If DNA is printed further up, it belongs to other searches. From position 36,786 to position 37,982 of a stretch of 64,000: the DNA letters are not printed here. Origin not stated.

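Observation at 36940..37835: Apparently circularly permuted S11 DD-carboxypeptidase domain at the tip of a tail fibre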

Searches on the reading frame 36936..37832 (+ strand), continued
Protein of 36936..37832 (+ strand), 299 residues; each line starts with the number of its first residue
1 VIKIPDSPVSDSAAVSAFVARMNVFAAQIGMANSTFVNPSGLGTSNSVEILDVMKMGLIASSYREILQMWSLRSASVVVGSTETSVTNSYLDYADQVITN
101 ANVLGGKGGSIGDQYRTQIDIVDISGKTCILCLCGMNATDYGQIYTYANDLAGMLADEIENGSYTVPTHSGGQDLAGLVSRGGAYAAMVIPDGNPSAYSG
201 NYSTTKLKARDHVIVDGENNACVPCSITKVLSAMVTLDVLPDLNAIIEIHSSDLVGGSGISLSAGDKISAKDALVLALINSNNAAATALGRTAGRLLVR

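Call 49: fold_search(model_id=the predicted structure, library=viral)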
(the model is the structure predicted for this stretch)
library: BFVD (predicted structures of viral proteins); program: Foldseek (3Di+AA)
matches with E <= 10: 502; with E <= 0.001: 0
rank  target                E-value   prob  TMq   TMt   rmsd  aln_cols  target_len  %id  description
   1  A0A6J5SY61            4.5e-03  1.00  0.36  0.46   5.0       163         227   18  DacC D-alanyl-D-alanine carboxypeptidase [uncultured Caudovirales phage]
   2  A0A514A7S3            1.4e-01  0.12  0.09  0.18  15.1       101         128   11  (no name in the UniProt tables at hand)
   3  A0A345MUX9            2.2e-01  0.16  0.11  0.26   6.6        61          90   13  (no name in the UniProt tables at hand)
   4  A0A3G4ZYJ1            2.6e-01  0.47  0.15  0.16   6.6        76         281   10  Protein kinase domain-containing protein [Faunusvirus sp.]
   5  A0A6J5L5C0            4.2e-01  0.91  0.39  0.42   4.1       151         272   18  DacC D-alanyl-D-alanine carboxypeptidase [uncultured Caudovirales phage]
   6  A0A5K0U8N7            5.8e-01  0.10  0.15  0.20  12.4       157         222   11  Uncharacterized protein [Yasminevirus sp. GU-2018]
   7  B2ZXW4                6.1e-01  0.16  0.10  0.25  12.9        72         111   12  Uncharacterized protein [Ralstonia phage phiRSL1]
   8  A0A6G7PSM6            6.5e-01  0.07  0.10  0.11  11.8        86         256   10  Uncharacterized protein [Knope narna-like virus]
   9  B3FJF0                6.9e-01  0.05  0.09  0.18  19.0       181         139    9  Uncharacterized protein [Pseudomonas phage 201phi2-1]
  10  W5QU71                8.1e-01  0.10  0.10  0.22  14.3        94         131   11  Uncharacterized protein [Bacillus phage BPS10C]
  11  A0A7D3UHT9            8.5e-01  0.02  0.11  0.08  17.7       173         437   11  (no name in the UniProt tables at hand)
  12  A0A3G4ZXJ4            9.5e-01  0.06  0.13  0.12  11.0       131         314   10  Polyketide cyclase [Edafosvirus sp.]
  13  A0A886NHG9            1.1e+00  0.11  0.14  0.23   8.9       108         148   12  (no name in the UniProt tables at hand)
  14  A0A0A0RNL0            1.1e+00  0.10  0.10  0.35  10.8        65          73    9  Uncharacterized protein [Bacillus phage Moonbeam]
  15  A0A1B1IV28            1.1e+00  0.04  0.12  0.23  18.1       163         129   13  (no name in the UniProt tables at hand)
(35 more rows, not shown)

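Call 51: find_related_loci(query=A1, collection=genome_contigs, flank=6000)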
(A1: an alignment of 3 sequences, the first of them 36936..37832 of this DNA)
Query A1 (299 aa) in genome_contigs; peptide patterns used: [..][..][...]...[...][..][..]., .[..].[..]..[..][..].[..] (x = any residue, [..] = any of these).
599 stretches matched a pattern (row limit reached: there are more); 26 encode a relative of the query (tblastn E <= 1e-3); 26 distinct loci.
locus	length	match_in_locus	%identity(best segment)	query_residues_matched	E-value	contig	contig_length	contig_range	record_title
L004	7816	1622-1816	40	12-74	2e-7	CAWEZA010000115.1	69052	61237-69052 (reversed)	MAG: uncultured delta proteobacterium isolate MFD04752.bin.2.55 genome assembly, contig: contig_52871, whole genome shot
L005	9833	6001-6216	40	224-294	5e-7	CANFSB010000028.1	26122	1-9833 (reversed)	MAG: Proteobacteria bacterium isolate Jr-16oct17-84 genome assembly, contig: Jr-16oct17-C3483, whole genome shotgun sequ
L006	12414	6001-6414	29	12-145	9e-7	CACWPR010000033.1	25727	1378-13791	MAG: Ruminococcus flavefaciens isolate RUG10802 genome assembly, contig: RUG10802_asm_33, whole genome shotgun sequence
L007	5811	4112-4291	42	15-72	1e-6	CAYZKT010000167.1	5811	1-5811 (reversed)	MAG TPA_asm: uncultured Syntrophaceae bacterium isolate binchicken_co26_226 genome assembly, contig: NODE_14848_length_5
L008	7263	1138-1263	43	15-56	5e-6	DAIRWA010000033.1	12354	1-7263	MAG TPA_asm: Bacillota bacterium isolate CTOTU40645 NODE_2563_length_12354_cov_2.803643, whole genome shotgun sequence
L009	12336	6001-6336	35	4-299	7e-6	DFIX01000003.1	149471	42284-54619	MAG TPA_asm: Eggerthellaceae bacterium UBA3686 UBA3686_contig_65, whole genome shotgun sequence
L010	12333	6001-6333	31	196-291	7e-6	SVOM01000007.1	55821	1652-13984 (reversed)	MAG: Oscillospiraceae bacterium isolate SIG565 NODE_2874_length_55821_cov_1.677039, whole genome shotgun sequence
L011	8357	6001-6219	32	18-89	6e-6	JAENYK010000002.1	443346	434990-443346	MAG: Halothermothrix sp. isolate B5_bin.9 B5_bin9_NODE_7_length_443346_cov_87.270791, whole genome shotgun sequence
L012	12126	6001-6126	40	15-56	8e-6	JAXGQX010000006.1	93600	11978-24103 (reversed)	MAG: Bacillota bacterium isolate AnMBR.bin336 bin336_6, whole genome shotgun sequence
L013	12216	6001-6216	39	224-290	9e-6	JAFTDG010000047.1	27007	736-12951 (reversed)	MAG: Desulfovibrio sp. isolate RGIG3713 Goat_Rumen.Co__c837242, whole genome shotgun sequence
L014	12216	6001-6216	37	224-294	1e-5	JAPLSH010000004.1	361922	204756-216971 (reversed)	MAG: Proteobacteria bacterium isolate LacPavin_0818_WC50_MAG_61_10 LacPavin_0818_WC50_scaffold_231503, whole genome shot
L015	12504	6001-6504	38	18-291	9e-6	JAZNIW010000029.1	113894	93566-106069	MAG: Acutalibacteraceae bacterium isolate T1900044683_TS20190149.MAGScoT_cleanbin_000006 SGB_1702_k141_1433921, whole ge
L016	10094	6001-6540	26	16-289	1e-5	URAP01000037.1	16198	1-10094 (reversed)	uncultured Clostridiales bacterium isolate UMGS824 genome assembly, contig: NODE_1139_length_16198_cov_5.293502, whole g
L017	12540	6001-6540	28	16-289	1e-5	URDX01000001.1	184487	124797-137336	uncultured Clostridiales bacterium isolate UMGS911 genome assembly, contig: NODE_7_length_184487_cov_7.360089, whole gen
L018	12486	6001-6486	32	15-283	1e-5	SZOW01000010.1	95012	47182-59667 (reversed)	Gammaproteobacteria bacterium PRO2 ZYPT4scaffold_105, whole genome shotgun sequence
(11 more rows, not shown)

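Call 58: find_encoding_contigs(protein=P0019, flank=8000, max_places=3)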
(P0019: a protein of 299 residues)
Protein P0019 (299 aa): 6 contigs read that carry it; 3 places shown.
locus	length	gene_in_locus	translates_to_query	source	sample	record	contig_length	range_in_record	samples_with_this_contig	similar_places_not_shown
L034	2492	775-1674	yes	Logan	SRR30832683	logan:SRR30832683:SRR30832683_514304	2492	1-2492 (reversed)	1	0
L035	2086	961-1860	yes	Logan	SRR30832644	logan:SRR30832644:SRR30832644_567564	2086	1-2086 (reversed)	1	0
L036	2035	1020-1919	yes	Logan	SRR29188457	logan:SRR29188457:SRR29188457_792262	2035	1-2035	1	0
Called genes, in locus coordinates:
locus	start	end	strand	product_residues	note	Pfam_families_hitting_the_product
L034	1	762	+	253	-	?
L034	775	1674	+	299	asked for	PF00768:Peptidase_S11, PF13354:Beta-lactamase2 (weak)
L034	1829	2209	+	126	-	PF05105:Phage_holin_4_1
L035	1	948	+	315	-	?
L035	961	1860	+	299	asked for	PF00768:Peptidase_S11, PF13354:Beta-lactamase2 (weak)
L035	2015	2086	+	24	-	?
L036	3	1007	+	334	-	?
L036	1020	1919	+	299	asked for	PF00768:Peptidase_S11, PF13354:Beta-lactamase2 (weak)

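Call 59: find_encoding_contigs(protein=P0014, flank=8000, max_places=3)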
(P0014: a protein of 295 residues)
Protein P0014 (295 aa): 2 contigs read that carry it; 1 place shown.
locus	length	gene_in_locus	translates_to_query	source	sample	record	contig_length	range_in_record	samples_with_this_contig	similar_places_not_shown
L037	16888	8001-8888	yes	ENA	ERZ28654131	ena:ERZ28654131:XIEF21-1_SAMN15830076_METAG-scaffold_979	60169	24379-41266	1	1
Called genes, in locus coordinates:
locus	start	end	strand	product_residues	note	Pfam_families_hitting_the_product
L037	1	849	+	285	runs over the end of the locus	PF00535:Glycos_transf_2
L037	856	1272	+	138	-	PF01467:CTP_transf_like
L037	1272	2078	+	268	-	PF04991:LicD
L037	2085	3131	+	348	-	PF13480:Acetyltransf_6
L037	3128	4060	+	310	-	PF01501:Glyco_transf_8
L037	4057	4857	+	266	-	PF04991:LicD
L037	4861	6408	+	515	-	PF01554:MatE (faint)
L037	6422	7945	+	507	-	PF08245:Mur_ligase_M, PF02875:Mur_ligase_C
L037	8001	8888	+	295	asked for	PF00768:Peptidase_S11, PF13354:Beta-lactamase2 (weak)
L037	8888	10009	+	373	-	-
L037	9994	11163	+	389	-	PF09587:PGA_cap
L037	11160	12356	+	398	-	PF02786:CPSase_L_D2 (weak), PF02222:ATP-grasp, PF07478:Dala_Dala_lig_C (weak), PF15632:ATPgrasp_Ter (faint)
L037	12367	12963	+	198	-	PF00583:Acetyltransf_1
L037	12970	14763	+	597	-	PF09825:BPL_N (faint)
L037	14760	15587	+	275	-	PF04991:LicD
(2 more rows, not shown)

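Call 60: find_related_loci(query=A1, collection=viral_contigs, flank=8000)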
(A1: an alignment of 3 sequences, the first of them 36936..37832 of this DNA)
Query A1 (299 aa) in viral_contigs; peptide patterns used: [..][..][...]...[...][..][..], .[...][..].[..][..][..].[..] (x = any residue, [..] = any of these).
88 stretches matched a pattern; 1 encode a relative of the query (tblastn E <= 1e-3); 1 distinct loci.
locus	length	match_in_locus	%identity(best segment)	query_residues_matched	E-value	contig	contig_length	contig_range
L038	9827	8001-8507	36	18-298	6e-17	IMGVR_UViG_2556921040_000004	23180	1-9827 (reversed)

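Call 66: search_protein_families(library=pfam, proteins=[L038:3727-4767:+, L038:4761-5408:+, L038:5414-6202:+, L038:6249-8804:+, L038:8937-9359:+], max_evalue=0.001)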
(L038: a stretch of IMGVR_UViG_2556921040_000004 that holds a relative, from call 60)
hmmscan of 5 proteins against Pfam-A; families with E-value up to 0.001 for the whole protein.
L038:3727-4767:+ (347 aa): 1 family
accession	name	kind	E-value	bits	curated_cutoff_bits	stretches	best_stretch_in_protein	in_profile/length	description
PF04865.19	Baseplate_J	-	4.1e-62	210.2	21.1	1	64-312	2-255/255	Baseplate J-like protein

L038:4761-5408:+ (216 aa): 1 family
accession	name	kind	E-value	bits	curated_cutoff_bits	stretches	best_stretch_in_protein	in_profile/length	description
PF10076.14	Phage_Mu_Gp48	-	1.2e-25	90.5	37.4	1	12-183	1-149/150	Bacteriophage Mu-like, Gp48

L038:5414-6202:+ (263 aa): 1 family
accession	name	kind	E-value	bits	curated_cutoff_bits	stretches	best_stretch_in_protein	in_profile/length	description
PF21882.2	Gp53-like_C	-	3.1e-06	28.1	24.9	1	180-258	4-83/84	Putative tail fiber protein gp53-like, C-terminal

L038:6249-8804:+ (852 aa): 2 families
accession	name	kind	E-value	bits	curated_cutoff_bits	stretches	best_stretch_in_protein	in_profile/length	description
PF00768.25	Peptidase_S11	-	1.2e-24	87.5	27.6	1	600-822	24-239/239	D-alanyl-D-alanine carboxypeptidase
PF02113.21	Peptidase_S13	-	0.00065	19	22.8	0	661-832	276-435/444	D-Ala-D-Ala carboxypeptidase 3 (S13) family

L038:8937-9359:+ (141 aa): 1 family
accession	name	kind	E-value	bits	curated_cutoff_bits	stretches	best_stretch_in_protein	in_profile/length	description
PF07486.17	Hydrolase_2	-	2.7e-18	66.9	27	1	21-137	1-100/100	Cell Wall Hydrolase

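Call 76: search_solved_structures(query=A2, max_evalue=0.001, show_alignments=0)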
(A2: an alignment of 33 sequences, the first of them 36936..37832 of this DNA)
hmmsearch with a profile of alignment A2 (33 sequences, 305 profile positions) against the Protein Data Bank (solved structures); distinct sequences matched with E-value up to 0.001: 40.
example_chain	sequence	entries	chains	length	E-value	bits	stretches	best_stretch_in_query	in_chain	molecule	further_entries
3mfd_A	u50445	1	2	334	1.7e-34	122.9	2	196-298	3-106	D-alanyl-D-alanine carboxypeptidase dacB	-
1es4_A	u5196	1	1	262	1.4e-33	119.9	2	26-172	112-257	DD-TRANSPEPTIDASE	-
1skf_A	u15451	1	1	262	8.9e-32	113.9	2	26-172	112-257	D-ALANYL-D-ALANINE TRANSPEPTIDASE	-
1es3_A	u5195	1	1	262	1.1e-31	113.6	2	26-172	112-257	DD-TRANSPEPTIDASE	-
6muq_A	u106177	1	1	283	2.2e-31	112.6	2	33-176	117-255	Murein-DD-endopeptidase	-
1es5_A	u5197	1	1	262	3e-31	112.2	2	26-172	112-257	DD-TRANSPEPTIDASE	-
1esi_A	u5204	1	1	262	4e-31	111.8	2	27-166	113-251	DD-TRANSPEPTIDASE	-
1es2_A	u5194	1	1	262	1.6e-30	109.8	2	26-172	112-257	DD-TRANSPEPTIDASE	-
1j9m_A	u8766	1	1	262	2.6e-30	109.1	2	26-172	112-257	DD-transpeptidase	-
6azi_A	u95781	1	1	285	1e-29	107.1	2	33-184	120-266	D-alanyl-D-alanine endopeptidase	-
4k91_A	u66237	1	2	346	2e-25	93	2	33-180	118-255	D-ala-D-ala-carboxypeptidase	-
6osu_A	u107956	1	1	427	5.3e-23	85.1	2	32-90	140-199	D-alanyl-D-alanine carboxypeptidase (Penicillin binding protein) family protein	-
3it9_A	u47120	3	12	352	4.3e-20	75.5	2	33-173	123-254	D-alanyl-D-alanine carboxypeptidase dacC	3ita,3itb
5fsr_A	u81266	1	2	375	2e-19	73.3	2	33-176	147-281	D-ALANYL-D-ALANINE CARBOXYPEPTIDASE DACD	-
5tr7_A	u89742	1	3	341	4.9e-19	72.1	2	33-173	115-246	D-alanyl-D-alanine carboxypeptidase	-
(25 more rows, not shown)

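Call 81: search_protein_families(library=pfam, proteins=[P0072, P0063, P0016, P0040, P0026, P0154], max_evalue=0.01)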
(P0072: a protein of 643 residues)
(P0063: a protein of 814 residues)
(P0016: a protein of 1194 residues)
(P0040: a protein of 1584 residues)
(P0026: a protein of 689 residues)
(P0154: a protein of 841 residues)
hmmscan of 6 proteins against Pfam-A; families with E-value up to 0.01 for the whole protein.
P0072 (643 aa): 9 families
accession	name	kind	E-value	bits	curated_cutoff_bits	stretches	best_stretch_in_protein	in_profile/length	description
PF00768.25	Peptidase_S11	-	7e-19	68.7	27.6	2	206-311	119-219/239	D-alanyl-D-alanine carboxypeptidase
PF13354.11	Beta-lactamase2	-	2.4e-06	27.5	22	1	552-632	16-102/214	Beta-lactamase enzyme family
PF04513.17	Baculo_PEP_C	-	1.1e-05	26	38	0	66-117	44-95/140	Baculovirus polyhedron envelope protein, PEP, C terminus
PF01442.23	Apolipoprotein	-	1.6e-05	25.1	90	1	67-178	11-130/190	Apolipoprotein A1/A4/E domain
PF05478.16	Prominin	-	0.0019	16.8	34.3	1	62-162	312-412/799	Prominin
PF14643.11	DUF4455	-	0.0037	16.4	30.4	1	67-176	241-344/469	Domain of unknown function (DUF4455)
PF02601.20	Exonuc_VII_L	-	0.0045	17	35.9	1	70-190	143-264/315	Exonuclease VII, large subunit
PF05597.16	Phasin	-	0.0081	16.7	28.8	0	110-183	34-104/126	Poly(hydroxyalcanoate) granule associated protein (phasin)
PF07798.16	CCDC90-like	-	0.0087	16.4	33.5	1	66-135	78-147/175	Coiled-coil domain-containing protein 90-like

P0063 (814 aa): 3 families
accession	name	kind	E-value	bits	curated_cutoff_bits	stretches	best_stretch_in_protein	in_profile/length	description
PF00768.25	Peptidase_S11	-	1.2e-24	87.5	27.6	2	546-649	120-217/239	D-alanyl-D-alanine carboxypeptidase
PF13354.11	Beta-lactamase2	-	5.1e-08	33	22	1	730-809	15-100/214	Beta-lactamase enzyme family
PF02018.23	CBM_4_9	-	1.8e-07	32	25.9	2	165-269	2-119/136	Carbohydrate binding domain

P0016 (1194 aa): 3 families
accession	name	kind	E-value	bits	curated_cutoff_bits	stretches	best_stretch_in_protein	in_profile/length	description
PF00768.25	Peptidase_S11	-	3.6e-48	164.6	27.6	2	410-572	25-184/239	D-alanyl-D-alanine carboxypeptidase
PF13354.11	Beta-lactamase2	-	7.5e-20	71.6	22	2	416-548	17-142/214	Beta-lactamase enzyme family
PF02113.21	Peptidase_S13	-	4.6e-07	29.4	22.8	0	468-602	274-400/444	D-Ala-D-Ala carboxypeptidase 3 (S13) family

P0040 (1584 aa): 6 families
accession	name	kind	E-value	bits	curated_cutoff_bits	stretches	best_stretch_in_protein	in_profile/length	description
PF00246.29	Peptidase_M14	-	1.8e-21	77.5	21.6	1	842-1070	1-245/286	Zinc carboxypeptidase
PF00768.25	Peptidase_S11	-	4.4e-19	69.3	27.6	2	1143-1249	119-220/239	D-alanyl-D-alanine carboxypeptidase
PF16075.10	DUF4815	-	1.4e-05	24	30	1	7-83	4-80/570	Domain of unknown function (DUF4815)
PF10994.13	DUF2817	-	1.8e-05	24.8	23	1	891-963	53-118/341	Protein of unknown function (DUF2817)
PF13354.11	Beta-lactamase2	-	8e-05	22.5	22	1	1324-1403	14-99/214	Beta-lactamase enzyme family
PF20129.4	DUF6519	-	0.0014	17.7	22.4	1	4-65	5-67/593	Family of unknown function (DUF6519)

P0026 (689 aa): 4 families
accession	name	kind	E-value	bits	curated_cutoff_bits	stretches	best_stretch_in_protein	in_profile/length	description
PF00768.25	Peptidase_S11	-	4.2e-15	56.3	27.6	1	475-674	25-213/239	D-alanyl-D-alanine carboxypeptidase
PF13354.11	Beta-lactamase2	-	1.6e-05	24.8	22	1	480-617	16-142/214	Beta-lactamase enzyme family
PF02839.19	CBM_5_12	-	0.00043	20.7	26.2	0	155-182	8-38/44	Carbohydrate-binding module family 5/12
PF02113.21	Peptidase_S13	-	0.0037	16.5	22.8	0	475-501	31-57/444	D-Ala-D-Ala carboxypeptidase 3 (S13) family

P0154 (841 aa): 3 families
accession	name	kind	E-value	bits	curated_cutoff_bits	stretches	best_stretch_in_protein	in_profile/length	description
PF00768.25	Peptidase_S11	-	1.7e-28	100.1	27.6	1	596-809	26-235/239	D-alanyl-D-alanine carboxypeptidase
PF13354.11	Beta-lactamase2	-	1.4e-06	28.3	22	1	604-727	20-142/214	Beta-lactamase enzyme family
PF02113.21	Peptidase_S13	-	0.0012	18.1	22.8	0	595-625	31-61/444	D-Ala-D-Ala carboxypeptidase 3 (S13) family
